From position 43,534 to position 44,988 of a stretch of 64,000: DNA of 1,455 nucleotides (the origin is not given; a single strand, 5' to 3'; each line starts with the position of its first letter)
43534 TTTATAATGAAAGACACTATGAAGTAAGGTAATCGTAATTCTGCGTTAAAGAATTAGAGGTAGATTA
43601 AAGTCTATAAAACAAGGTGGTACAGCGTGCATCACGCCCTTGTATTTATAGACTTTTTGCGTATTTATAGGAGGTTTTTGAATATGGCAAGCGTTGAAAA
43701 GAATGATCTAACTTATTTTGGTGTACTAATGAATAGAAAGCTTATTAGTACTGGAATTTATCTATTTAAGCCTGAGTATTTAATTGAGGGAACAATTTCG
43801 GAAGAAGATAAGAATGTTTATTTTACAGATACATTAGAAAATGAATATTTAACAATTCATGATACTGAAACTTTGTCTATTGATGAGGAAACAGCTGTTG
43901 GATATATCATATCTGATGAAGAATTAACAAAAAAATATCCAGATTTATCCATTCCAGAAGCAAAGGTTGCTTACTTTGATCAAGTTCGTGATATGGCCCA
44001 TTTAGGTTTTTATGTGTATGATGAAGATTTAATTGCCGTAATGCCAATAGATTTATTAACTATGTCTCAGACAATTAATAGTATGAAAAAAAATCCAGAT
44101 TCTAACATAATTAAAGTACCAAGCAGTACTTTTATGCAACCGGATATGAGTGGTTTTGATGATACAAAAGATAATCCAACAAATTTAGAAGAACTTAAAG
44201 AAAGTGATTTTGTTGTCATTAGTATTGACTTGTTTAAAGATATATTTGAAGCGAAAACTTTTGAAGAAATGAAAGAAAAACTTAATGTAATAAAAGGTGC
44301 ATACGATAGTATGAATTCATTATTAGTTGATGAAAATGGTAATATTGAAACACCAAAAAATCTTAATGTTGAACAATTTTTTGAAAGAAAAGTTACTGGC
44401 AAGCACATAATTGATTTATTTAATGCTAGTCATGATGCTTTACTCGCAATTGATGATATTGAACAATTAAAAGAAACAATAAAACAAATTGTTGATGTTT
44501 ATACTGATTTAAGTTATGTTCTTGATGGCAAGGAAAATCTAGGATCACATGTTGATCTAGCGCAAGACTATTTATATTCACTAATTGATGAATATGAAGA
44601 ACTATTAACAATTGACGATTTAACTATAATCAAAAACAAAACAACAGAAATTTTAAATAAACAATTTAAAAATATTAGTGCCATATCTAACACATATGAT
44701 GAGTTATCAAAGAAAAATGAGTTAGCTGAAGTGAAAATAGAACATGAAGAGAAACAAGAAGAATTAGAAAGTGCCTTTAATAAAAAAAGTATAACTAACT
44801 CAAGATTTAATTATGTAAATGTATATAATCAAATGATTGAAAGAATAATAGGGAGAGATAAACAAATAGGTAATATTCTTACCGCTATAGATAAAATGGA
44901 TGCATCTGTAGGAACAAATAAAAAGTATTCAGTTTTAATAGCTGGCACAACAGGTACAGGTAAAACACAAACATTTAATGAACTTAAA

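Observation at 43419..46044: An Asp-specifier T-box riboswitch controlling a ClpX-like AAA+ unfoldase with a novel 400-aa N-terminal region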

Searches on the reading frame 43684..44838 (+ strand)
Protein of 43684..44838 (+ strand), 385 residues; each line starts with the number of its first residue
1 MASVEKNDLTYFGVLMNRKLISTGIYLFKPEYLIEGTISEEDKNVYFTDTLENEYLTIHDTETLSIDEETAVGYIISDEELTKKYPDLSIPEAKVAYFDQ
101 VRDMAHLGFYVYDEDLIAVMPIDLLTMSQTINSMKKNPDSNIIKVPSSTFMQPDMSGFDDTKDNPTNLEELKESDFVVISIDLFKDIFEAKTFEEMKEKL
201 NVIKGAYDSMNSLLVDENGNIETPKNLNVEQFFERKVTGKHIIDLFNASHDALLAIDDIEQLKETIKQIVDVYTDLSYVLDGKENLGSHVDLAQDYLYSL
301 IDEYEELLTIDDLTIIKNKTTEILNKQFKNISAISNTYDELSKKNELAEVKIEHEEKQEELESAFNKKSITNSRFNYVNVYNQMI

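Call 36: search_protein_representatives(alignment_id=A4)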
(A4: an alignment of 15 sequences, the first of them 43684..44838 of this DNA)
Query: 15 sequences, 383 profile positions. Proteins with E-value up to 0.001 (for the whole library): 187; up to 1e-10: 106; up to 1e-30: 43. The best 150 are listed.
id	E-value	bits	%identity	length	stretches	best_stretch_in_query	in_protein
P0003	1.1e-136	472.6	-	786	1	3-383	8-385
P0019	8.2e-108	377.5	-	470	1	1-365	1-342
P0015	1.6e-86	307.5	-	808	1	1-383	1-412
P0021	1.2e-75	271.6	-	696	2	1-374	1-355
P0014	3.7e-74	266.8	-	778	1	1-383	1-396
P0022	1.8e-71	257.9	-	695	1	1-371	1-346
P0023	5.7e-71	256.3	-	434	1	4-373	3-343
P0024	6.0e-70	252.9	-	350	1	2-250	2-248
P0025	1.9e-67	244.6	-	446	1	3-381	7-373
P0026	3.1e-61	224.2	-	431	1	3-347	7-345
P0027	7.1e-57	209.9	-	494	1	1-368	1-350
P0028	1.2e-54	202.6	-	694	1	1-366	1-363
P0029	5.4e-54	200.4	-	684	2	1-208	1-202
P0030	6.0e-54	200.2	-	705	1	2-365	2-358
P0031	6.5e-52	193.5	-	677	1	1-366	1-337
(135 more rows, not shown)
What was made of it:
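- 43684..44838 (+): N-terminal domain (residues 1-385): a beta-rich subdomain (about 10-133), a disordered linker, and a helical subdomain (about 180-385). Net charge is -39. 187 relatives found by profile search (call 36).
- On Unnamed N-domain + AAA+ family of uncultured Bacilli (defined here by profile A4): 187 cluster representatives with E<=1e-3 and 106 with E<=1e-10 (call 36).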

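Call 40: find_related_loci(query=A5, collection=metagenome_contigs, flank=5000)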
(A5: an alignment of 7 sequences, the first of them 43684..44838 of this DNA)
Query A5 (385 aa) in metagenome_contigs; peptide patterns used: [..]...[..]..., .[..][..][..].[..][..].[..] (x = any residue, [..] = any of these).
285 stretches matched a pattern; 2 encode a relative of the query (tblastn E <= 1e-3); 2 distinct loci.
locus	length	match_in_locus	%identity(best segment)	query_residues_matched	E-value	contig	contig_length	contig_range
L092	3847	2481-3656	55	1-385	3e-142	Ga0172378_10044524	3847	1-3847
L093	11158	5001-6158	54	1-385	6e-126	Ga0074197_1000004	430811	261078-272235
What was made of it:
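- Tried and rejected: The second returned only two loci (call 40).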

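Call 41: predict_structure(alignment_id=A4)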
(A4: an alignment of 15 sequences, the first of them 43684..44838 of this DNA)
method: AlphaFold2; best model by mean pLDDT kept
length: 385 residues; sequences in the alignment: 15
mean_pLDDT: 69.5   pTM: 0.36
mean pLDDT of the five models: 69.5, 67.5, 65.3, 64.2, 60.3
residues with pLDDT >= 90: 3; 70-90: 231; 50-70: 87; < 50: 64
segments of 3 or more residues with pLDDT < 50: 1-6, 151-178, 211-234
pLDDT, mean of each block of 10 residues (from residue 1): 50 86 82 85 77 72 64 79 86 88 84 76 72 62 55 39 34 41 68 78 64 44 40 58 77 80 82 77 64 81 89 85 81 78 70 74 62 59 64
secondary structure, 60 per line:
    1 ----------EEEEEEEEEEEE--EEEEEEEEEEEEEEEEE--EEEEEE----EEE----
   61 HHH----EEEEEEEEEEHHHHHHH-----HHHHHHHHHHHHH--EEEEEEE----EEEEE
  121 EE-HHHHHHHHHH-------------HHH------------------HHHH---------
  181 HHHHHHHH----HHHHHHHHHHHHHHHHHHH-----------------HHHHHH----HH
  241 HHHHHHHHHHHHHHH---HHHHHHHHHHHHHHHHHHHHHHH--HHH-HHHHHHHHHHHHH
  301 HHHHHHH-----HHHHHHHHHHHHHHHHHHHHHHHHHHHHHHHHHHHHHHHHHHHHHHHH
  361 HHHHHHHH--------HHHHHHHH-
elements in order: E11-22 E25-41 E44-49 E54-56 E68-77 H78-84 H90-102 E105-111 E116-122 H124-133 H168-171 H181-188 H193-211 H229-234 H239-255 H259-281 H288-307 H313-368 H377-384

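Call 47: fold_search(model_id=the predicted structure, library=pdb)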
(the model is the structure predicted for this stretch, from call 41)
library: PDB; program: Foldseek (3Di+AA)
matches with E <= 10: 692; with E <= 0.001: 0
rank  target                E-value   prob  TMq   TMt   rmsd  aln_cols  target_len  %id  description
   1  6q0x_A                7.8e-02  0.25  0.16  0.15  26.6       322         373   14  The cryo-EM structure of the SNX-BAR Mvp1 tetramer (released 2020-04-01)
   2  2lfd_MODEL_1_A        1.4e-01  1.00  0.22  0.63   3.0       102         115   10  Solution NMR structure of Diiron protein in presence of 2 eq Zn2+, Northeast Structural Genomics Consortium Ta (released 2011-08-24)
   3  9d3e_A                1.5e-01  1.00  0.25  0.26   4.7       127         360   12  Cryo-EM structure of CCR6 bound by SQA1 and OXM2 (released 2024-09-11)
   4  5a7d_S                1.7e-01  0.60  0.16  0.21  17.3       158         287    7  Tetrameric assembly of LGN with Inscuteable (released 2016-08-03)
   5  8j07_t0               1.7e-01  0.13  0.14  0.07  24.0       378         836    9  96nm repeat of human respiratory doublet microtubule and associated axonemal complexes (released 2023-07-26)
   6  5a7d_N                1.8e-01  0.75  0.18  0.24  17.6       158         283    9  Tetrameric assembly of LGN with Inscuteable (released 2016-08-03)
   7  9umg_E                1.8e-01  0.07  0.13  0.13  34.8       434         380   10  Cryo-EM structure of VTC complex(Vtc5/Vtc4/Vtc3/Vtc1) (released 2026-01-21)
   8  6hwh_W                2.0e-01  0.87  0.21  0.40  16.0       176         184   10  Structure of a functional obligate respiratory supercomplex from Mycobacterium smegmatis (released 2018-11-07)
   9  5a7d_Q                2.1e-01  0.57  0.17  0.22  17.4       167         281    8  Tetrameric assembly of LGN with Inscuteable (released 2016-08-03)
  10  9w2z_C                2.3e-01  0.44  0.17  0.24  15.6       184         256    6  Cryo-EM structure of complex IV on the bovine heart submitochondrial particles, IV-A (released 2026-04-01)
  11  8bsb_B                2.4e-01  0.75  0.19  0.37   7.5       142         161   19  Vc1313-LBD bound to D-lysine (released 2023-06-07)
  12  5z62_C                2.6e-01  0.44  0.18  0.25  19.2       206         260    8  Structure of human cytochrome c oxidase (released 2019-02-27)
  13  5hv6_B                2.6e-01  0.04  0.07  0.08  14.8       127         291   10  The ATP binding domain of rifampin phosphotransferase from Listeria monocytogenes (released 2016-03-30)
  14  6z0c_D                2.8e-01  0.18  0.10  0.17  21.2       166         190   10  Structure of in silico modelled artificial Maquette-3 protein (released 2021-03-17)
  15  4dj9_A                3.0e-01  0.77  0.20  0.29   9.6       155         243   11  Human vinculin head domain Vh1 (residues 1-258) in complex with the talin vinculin binding site 50 (VBS50, residues 20 (released 2012-02-29)
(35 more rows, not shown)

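Call 48: find_encoding_contigs(protein=P0021, flank=4000, max_places=2)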
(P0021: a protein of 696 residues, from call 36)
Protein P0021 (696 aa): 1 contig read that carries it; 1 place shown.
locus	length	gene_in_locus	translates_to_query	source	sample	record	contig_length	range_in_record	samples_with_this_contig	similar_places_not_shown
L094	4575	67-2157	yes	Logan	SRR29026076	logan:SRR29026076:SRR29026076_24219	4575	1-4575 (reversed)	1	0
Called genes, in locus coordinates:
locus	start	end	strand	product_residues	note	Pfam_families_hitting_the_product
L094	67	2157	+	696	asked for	PF00004:AAA, PF07724:AAA_2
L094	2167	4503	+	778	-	PF04851:ResIII (weak), PF00004:AAA (weak), PF07724:AAA_2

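Call 49: find_homologous_proteins(query=A4, max_evalue=0.00001)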
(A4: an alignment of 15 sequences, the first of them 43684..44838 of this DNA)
Query A4 (15 sequences) (385 aa, profile of the alignment): 7 proteins with E <= 0.00001 among 8000 candidates.
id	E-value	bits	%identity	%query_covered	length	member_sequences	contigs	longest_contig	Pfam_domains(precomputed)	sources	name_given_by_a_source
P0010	7.5e-153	527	58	96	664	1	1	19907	PF17866.9,PF00004.36,PF07728.21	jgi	jgi:SpoVK/Ycf46/Vps4 family AAA+-type ATPase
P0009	1.0e-151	524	60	95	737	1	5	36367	PF07724.21,PF00004.36,PF10431.16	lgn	-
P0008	4.3e-148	512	60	95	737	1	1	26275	PF07724.21,PF00004.36,PF07728.21,PF10431.16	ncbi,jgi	-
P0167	1.0e-138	481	55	100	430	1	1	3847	-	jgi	-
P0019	2.6e-107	378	43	85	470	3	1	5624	-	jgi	-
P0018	2.3e-87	312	37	94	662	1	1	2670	PF07724.21,PF00004.36,PF10431.16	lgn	-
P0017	3.9e-81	291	40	64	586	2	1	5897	PF07724.21,PF00004.36,PF10431.16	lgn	-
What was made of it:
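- Tried and rejected: A search with the N-domain profile added almost nothing (call 49).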

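Call 50: find_encoding_contigs(protein=P0022, flank=4000, max_places=3)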
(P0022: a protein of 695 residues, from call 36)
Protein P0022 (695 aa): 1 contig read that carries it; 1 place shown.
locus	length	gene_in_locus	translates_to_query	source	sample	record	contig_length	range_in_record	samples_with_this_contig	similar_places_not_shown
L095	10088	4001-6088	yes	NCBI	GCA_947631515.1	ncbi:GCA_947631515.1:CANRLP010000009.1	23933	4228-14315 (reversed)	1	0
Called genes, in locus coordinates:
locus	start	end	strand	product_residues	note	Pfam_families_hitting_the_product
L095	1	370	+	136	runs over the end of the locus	PF01966:HD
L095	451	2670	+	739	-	PF17854:FtsK_alpha, PF01580:FtsK_SpoIIIE, PF12846:AAA_10 (faint), PF09397:FtsK_gamma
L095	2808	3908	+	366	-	PF01966:HD, PF13286:HD_assoc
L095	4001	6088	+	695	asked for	PF10431:ClpB_D2-small (faint), PF00004:AAA, PF07724:AAA_2, PF07728:AAA_5 (weak)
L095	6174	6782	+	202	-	PF05175:MTS, PF02527:GidB (weak), PF13489:Methyltransf_23 (weak), PF03602:Cons_hypoth95 (weak), PF06325:PrmA, PF13847:Methyltransf_31, PF08242:Methyltransf_12 (weak), PF13649:Methyltransf_25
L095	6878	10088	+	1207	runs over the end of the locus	PF04563:RNA_pol_Rpb2_1, PF04561:RNA_pol_Rpb2_2, PF04565:RNA_pol_Rpb2_3, PF10385:RNA_pol_Rpb2_45, PF00562:RNA_pol_Rpb2_6, PF04560:RNA_pol_Rpb2_7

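Call 51: find_encoding_contigs(protein=P0030, flank=4000, max_places=3)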
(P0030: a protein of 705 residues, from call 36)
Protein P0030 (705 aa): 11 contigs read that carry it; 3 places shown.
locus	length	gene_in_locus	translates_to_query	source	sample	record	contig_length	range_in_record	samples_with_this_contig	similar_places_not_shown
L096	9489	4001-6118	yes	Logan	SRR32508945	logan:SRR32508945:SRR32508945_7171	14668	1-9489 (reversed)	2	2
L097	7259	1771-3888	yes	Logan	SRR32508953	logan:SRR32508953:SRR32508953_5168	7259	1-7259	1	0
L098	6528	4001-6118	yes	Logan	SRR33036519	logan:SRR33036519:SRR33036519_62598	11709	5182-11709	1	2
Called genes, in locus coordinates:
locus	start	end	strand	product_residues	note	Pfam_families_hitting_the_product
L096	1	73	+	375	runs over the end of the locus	PF03412:Peptidase_C39, PF00664:ABC_membrane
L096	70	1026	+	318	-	PF00503:G-alpha (weak), PF02463:SMC_N (faint), PF00005:ABC_tran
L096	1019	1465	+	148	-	-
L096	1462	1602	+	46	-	-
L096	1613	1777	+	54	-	-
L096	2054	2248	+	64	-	PF01165:Ribosomal_S21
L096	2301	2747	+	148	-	PF09424:YqeY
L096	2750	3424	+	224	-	PF00293:NUDIX, PF19368:WHD_AraR, PF21906:WHD_NrtR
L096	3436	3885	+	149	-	-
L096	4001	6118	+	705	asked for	PF10431:ClpB_D2-small (faint), PF00004:AAA, PF07724:AAA_2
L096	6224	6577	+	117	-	PF01245:Ribosomal_L19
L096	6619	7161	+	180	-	PF10502:Peptidase_S26, PF00717:Peptidase_S24 (weak)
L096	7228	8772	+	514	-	-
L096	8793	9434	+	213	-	PF06541:ABC_trans_CmpB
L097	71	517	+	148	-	PF09424:YqeY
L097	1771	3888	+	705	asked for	PF10431:ClpB_D2-small (faint), PF00004:AAA, PF07724:AAA_2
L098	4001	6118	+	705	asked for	PF10431:ClpB_D2-small (faint), PF00004:AAA, PF07724:AAA_2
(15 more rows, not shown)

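Call 69: search_protein_families(library=padloc, proteins=[window:43684-44838:+], max_evalue=0.01)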
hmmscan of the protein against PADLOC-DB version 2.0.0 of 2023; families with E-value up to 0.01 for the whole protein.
window:43684-44838:+ (385 aa): 0 families
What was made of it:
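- On Anti-phage defence systems (PADLOC-DB): The N-domain has no match (call 69).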

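Call 74: search_protein_families(library=pfam, proteins=[L092:439-2460:+, L092:2481-3773:+, L094:2167-4503:+], max_evalue=0.001)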
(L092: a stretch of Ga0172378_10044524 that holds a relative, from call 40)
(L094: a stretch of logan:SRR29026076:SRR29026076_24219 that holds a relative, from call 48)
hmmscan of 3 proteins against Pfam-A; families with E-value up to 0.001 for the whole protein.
L092:439-2460:+ (673 aa): 6 families
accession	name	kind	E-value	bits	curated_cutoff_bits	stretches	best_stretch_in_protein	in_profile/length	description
PF00004.35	AAA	-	8.1e-14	52.6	21.2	1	449-562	1-117/131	ATPase family associated with various cellular activities (AAA)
PF17866.7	AAA_lid_6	-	6.2e-08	33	24.3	1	603-658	3-60/60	AAA lid domain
PF07728.20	AAA_5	-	1.8e-06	28.4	22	1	448-518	1-75/139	AAA domain (dynein-related subfamily)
PF13401.12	AAA_22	-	0.00058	20.6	27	0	449-503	8-64/130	AAA domain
PF01078.27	Mg_chelatase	-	0.00059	19.7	20.3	0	448-477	24-53/207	Magnesium chelatase, subunit ChlI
PF06309.17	Torsin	-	0.00088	19.8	27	0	439-487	46-93/127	Torsin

L092:2481-3773:+ (430 aa): 0 families

L094:2167-4503:+ (778 aa): 4 families
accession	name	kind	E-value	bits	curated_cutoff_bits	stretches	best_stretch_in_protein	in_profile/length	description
PF07724.20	AAA_2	-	6.2e-15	56.1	27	1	410-610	3-164/166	AAA domain (Cdc48 subfamily)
PF00004.35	AAA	-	1.9e-07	32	21.2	1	414-544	2-99/131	ATPase family associated with various cellular activities (AAA)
PF04851.21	ResIII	-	1.6e-06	28.6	22.5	1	387-492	5-105/164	Type III restriction enzyme, res subunit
PF01078.27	Mg_chelatase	-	0.00027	20.9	20.3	1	413-506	25-119/207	Magnesium chelatase, subunit ChlI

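Call 82: predict_structure(alignment_id=A7)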
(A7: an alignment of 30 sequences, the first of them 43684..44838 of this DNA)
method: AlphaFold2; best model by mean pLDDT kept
length: 385 residues; sequences in the alignment: 30
mean_pLDDT: 77.8   pTM: 0.39
mean pLDDT of the five models: 77.8, 76.8, 74.0, 73.6, 73.6
residues with pLDDT >= 90: 81; 70-90: 222; 50-70: 44; < 50: 38
segments of 3 or more residues with pLDDT < 50: 1-7, 159-174, 218-226, 369-372
pLDDT, mean of each block of 10 residues (from residue 1): 49 92 90 91 86 89 77 89 88 91 90 86 83 77 73 58 38 57 84 88 74 49 47 67 85 87 89 86 76 89 93 90 87 86 76 75 62 64 71
secondary structure, 60 per line:
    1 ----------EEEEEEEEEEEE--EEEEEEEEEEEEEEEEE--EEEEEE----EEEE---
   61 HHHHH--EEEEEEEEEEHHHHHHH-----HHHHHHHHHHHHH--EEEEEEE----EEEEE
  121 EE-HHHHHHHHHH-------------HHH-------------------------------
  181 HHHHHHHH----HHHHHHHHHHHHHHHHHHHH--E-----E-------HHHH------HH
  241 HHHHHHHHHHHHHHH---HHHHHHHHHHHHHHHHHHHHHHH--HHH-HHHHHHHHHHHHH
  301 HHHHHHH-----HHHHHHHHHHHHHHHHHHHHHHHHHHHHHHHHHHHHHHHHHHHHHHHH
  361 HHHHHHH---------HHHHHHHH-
elements in order: E11-22 E25-41 E44-49 E54-57 H61-65 E68-77 H78-84 H90-102 E105-111 E116-122 H124-133 H181-188 H193-212 H229-232 H239-255 H259-281 H288-307 H313-367 H377-384
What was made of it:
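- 43684..44838 (+): AlphaFold2 mean pLDDT 77.8, about 90 in the beta part (call 82).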

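Call 87: fold_search(model_id=the predicted structure, library=pdb)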
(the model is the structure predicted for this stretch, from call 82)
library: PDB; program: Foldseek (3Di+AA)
matches with E <= 10: 579; with E <= 0.001: 0
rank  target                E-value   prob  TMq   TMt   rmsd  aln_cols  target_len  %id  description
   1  9d3e_A                3.0e-01  0.95  0.25  0.26  16.1       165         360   12  Cryo-EM structure of CCR6 bound by SQA1 and OXM2 (released 2024-09-11)
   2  7ypf_A                3.3e-01  0.05  0.05  0.07  18.0       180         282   11  Crystal structure of AsfvPCNA in space group of P1 (released 2023-08-02)
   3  2lfd_MODEL_1_A        3.7e-01  0.99  0.22  0.64   2.9       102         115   10  Solution NMR structure of Diiron protein in presence of 2 eq Zn2+, Northeast Structural Genomics Consortium Ta (released 2011-08-24)
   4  7tej_G                4.5e-01  0.08  0.10  0.14  15.1       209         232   11  Cryo-EM structure of the 20S Alpha 3 Deletion proteasome core particle (released 2022-08-10)
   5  8j46                  4.8e-01  0.87  0.23  0.24  17.2       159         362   12  Human Consensus Olfactory Receptor OR52c in apo state, OR52c-bRIL (released 2023-12-20)
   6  9w2z_C                4.8e-01  0.25  0.16  0.22  14.3       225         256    6  Cryo-EM structure of complex IV on the bovine heart submitochondrial particles, IV-A (released 2026-04-01)
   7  8i6g_A                5.3e-01  0.04  0.06  0.08  16.8       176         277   12  Crystal structure of the African swine fever virus DNA sliding clamp (native form) (released 2023-06-07)
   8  9l9o_A                5.6e-01  0.89  0.26  0.25  16.5       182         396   10  Cryo-EM structure of apo GPR50 with BRIL fusion, anti-BRIL Fab, and anti-Fab Nb complex (released 2026-02-18)
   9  5wiv                  5.9e-01  0.72  0.23  0.23  18.4       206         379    9  Structure of the sodium-bound human D4 Dopamine receptor in complex with Nemonapride (released 2017-10-18)
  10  9min_D                5.9e-01  0.63  0.20  0.44   6.4       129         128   16  Structure of a designed minibinder to NYESO1-A*02:01 (released 2025-08-06)
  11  9min_I                6.3e-01  0.57  0.19  0.44   6.7       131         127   16  Structure of a designed minibinder to NYESO1-A*02:01 (released 2025-08-06)
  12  1aep                  6.3e-01  0.25  0.15  0.30  10.6       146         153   10  MOLECULAR STRUCTURE OF AN APOLIPOPROTEIN DETERMINED AT 2.5-ANGSTROMS RESOLUTION (released 1994-01-31)
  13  8zo8_C3               6.3e-01  0.23  0.17  0.23  14.1       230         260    6  Respirasome open state 3 in presence of metformin (SC-MetO3) (released 2025-11-19)
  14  5v54_A                6.6e-01  0.87  0.22  0.23  16.4       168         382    8  Crystal structure of 5-HT1B receptor in complex with methiothepin (released 2018-02-07)
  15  4p9t_A                6.6e-01  0.47  0.19  0.28  12.5       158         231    9  Structure of the free form of the N-terminal VH1 domain of monomeric alpha-catenin (released 2015-04-29)
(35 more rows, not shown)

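Call 93: fold_search(model_id=the predicted structure, library=viral)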
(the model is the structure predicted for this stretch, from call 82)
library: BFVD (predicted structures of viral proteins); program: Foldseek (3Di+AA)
matches with E <= 10: 485; with E <= 0.001: 0
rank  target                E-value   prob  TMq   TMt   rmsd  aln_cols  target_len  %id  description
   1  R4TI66                6.9e-02  0.06  0.09  0.06  29.4       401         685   14  (no name in the UniProt tables at hand)
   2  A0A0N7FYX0            1.4e-01  0.84  0.21  0.45  14.4       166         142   17  Uncharacterized protein [Acidianus bottle-shaped virus 2 strain ABV2]
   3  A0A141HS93            1.4e-01  0.20  0.20  0.09  25.6       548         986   10  (no name in the UniProt tables at hand)
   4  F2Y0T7                1.4e-01  0.16  0.10  0.12  20.0       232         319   12  (no name in the UniProt tables at hand)
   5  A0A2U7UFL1            1.5e-01  0.20  0.12  0.19  25.4       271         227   11  Uncharacterized protein [Pandoravirus macleodensis]
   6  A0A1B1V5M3            1.6e-01  0.10  0.10  0.09  30.3       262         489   11  Uncharacterized protein (Fragment) [Malacosoma sp. alphabaculovirus]
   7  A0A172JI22            2.3e-01  0.23  0.16  0.26  26.2       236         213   14  Uncharacterized protein [Bacillus phage AR9]
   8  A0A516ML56            2.6e-01  0.08  0.14  0.12  30.6       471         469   10  (no name in the UniProt tables at hand)
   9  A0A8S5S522            2.7e-01  0.85  0.23  0.46  12.0       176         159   12  Uncharacterized protein [Siphoviridae sp. ctmP938]
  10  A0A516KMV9            2.9e-01  0.47  0.12  0.36  12.0        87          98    9  Uncharacterized protein [Bacillus phage vB_BmeM-Goe8]
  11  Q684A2                3.1e-01  0.91  0.19  0.53   5.5       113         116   13  (no name in the UniProt tables at hand)
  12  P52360                3.2e-01  0.05  0.08  0.07  24.5       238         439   11  Capsid vertex component 1 [Human herpesvirus 7 (strain JI)]
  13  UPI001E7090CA         3.4e-01  0.69  0.11  0.45   8.6        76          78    8  (no name look-up for this kind of identifier)
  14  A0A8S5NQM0            3.4e-01  0.10  0.11  0.13  43.8       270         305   11  Uncharacterized protein [Myoviridae sp. ctagO6]
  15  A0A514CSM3            3.6e-01  0.21  0.16  0.17  19.8       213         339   12  Uncharacterized protein [Achromobacter phage Motura]
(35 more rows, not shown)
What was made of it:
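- Tried and rejected: Nothing scored E<=1e-3 (calls 41, 47, 82, 87, 93).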
